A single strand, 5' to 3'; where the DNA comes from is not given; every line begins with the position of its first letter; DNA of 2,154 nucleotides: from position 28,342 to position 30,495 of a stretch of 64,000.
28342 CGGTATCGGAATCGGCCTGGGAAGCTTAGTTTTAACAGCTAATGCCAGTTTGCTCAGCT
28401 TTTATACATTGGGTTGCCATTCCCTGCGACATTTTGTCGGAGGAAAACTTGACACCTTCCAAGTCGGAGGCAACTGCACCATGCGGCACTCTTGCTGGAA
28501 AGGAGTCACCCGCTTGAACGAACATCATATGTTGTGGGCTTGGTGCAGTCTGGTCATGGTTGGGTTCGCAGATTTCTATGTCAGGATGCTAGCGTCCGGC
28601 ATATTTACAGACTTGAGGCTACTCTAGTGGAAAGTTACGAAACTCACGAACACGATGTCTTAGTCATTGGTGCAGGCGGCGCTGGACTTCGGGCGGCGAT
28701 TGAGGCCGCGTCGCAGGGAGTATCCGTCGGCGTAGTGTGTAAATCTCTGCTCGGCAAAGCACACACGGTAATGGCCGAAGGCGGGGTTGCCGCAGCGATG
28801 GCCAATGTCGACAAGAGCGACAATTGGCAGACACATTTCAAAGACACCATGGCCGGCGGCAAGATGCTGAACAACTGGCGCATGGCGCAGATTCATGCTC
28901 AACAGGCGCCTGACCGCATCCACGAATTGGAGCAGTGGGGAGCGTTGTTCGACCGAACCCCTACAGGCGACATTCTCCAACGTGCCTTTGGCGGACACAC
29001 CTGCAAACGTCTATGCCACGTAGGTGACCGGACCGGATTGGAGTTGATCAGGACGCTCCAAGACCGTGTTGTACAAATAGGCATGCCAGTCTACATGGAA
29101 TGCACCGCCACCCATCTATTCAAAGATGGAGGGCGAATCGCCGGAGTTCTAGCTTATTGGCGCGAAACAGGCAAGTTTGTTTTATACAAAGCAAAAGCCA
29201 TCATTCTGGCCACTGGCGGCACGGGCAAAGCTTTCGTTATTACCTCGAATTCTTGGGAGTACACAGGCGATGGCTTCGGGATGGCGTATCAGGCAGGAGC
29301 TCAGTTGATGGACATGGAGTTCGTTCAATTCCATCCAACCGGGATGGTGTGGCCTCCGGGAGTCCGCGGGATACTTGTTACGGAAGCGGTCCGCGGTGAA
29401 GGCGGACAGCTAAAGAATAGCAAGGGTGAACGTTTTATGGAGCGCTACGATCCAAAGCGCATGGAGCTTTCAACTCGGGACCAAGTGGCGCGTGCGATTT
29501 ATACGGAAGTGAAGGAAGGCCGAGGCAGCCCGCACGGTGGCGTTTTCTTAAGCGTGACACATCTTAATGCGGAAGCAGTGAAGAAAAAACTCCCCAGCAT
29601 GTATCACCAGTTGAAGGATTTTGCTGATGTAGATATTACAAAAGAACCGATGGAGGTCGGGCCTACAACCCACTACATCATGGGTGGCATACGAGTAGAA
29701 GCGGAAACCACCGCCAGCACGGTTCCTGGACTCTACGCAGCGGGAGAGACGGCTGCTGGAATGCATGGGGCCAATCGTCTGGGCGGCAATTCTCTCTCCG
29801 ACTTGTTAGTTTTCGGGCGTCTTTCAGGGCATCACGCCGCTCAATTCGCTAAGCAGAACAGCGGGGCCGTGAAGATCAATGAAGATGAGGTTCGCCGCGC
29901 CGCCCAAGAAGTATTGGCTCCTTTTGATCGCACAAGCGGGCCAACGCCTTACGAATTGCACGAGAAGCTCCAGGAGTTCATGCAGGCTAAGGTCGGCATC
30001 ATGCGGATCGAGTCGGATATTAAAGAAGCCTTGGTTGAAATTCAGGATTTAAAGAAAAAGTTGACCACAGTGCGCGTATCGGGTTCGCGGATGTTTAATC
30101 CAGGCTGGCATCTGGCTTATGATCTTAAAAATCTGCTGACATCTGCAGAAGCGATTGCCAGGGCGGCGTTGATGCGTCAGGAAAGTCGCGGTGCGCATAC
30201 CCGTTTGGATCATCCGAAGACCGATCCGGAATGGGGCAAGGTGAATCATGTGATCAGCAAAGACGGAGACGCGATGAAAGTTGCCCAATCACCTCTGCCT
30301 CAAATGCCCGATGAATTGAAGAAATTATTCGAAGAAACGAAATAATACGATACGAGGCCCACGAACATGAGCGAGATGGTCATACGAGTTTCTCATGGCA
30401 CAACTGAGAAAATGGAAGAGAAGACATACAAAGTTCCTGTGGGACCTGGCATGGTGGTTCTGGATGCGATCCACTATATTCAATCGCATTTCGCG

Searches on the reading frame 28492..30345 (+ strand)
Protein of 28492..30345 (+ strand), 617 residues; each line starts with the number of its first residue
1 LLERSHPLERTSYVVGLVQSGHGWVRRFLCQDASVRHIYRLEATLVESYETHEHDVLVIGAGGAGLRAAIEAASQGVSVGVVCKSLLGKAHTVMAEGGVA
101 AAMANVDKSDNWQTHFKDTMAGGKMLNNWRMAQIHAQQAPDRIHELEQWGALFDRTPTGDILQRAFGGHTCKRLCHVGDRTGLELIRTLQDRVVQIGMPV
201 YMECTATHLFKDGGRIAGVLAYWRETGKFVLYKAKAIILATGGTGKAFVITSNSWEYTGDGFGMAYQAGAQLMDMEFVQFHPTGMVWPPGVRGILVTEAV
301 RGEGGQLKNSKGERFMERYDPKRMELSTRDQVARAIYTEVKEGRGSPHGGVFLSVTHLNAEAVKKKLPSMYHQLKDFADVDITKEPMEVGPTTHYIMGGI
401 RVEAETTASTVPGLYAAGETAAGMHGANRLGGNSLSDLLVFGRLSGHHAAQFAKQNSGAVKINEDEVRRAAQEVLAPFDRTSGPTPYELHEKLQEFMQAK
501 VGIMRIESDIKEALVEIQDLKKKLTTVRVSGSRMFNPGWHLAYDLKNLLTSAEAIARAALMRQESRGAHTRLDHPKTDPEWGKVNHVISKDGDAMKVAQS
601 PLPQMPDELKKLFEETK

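Call 73: search_protein_families(library=pfam, proteins=[window:28492-30345:+], max_evalue=0.001)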
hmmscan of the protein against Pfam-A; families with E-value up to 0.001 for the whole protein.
window:28492-30345:+ (617 aa): 7 families
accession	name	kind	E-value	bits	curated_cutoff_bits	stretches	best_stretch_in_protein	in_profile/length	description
PF00890.30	FAD_binding_2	-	5.7e-96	322.7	20.4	1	55-435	1-414/414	FAD binding domain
PF02910.25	Succ_DH_flav_C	-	2.5e-26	92.6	20.8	1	490-601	1-115/130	Fumarate reductase flavoprotein C-term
PF03486.20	HI0933_like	-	2e-08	34.4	50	1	54-92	1-40/244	HI0933-like protein Rossmann domain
PF01266.30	DAO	-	1.5e-07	31.8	27.9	1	55-244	1-205/353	FAD dependent oxidoreductase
PF07992.20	Pyr_redox_2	-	1.9e-05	24.6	26.1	1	54-250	1-116/291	Pyridine nucleotide-disulphide oxidoreductase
PF01946.23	Thi4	-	0.0001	22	26.2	0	49-86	13-51/235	Thi4 family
PF01134.28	GIDA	-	0.00034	20.2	22.1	0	55-84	1-30/391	Glucose inhibited division protein A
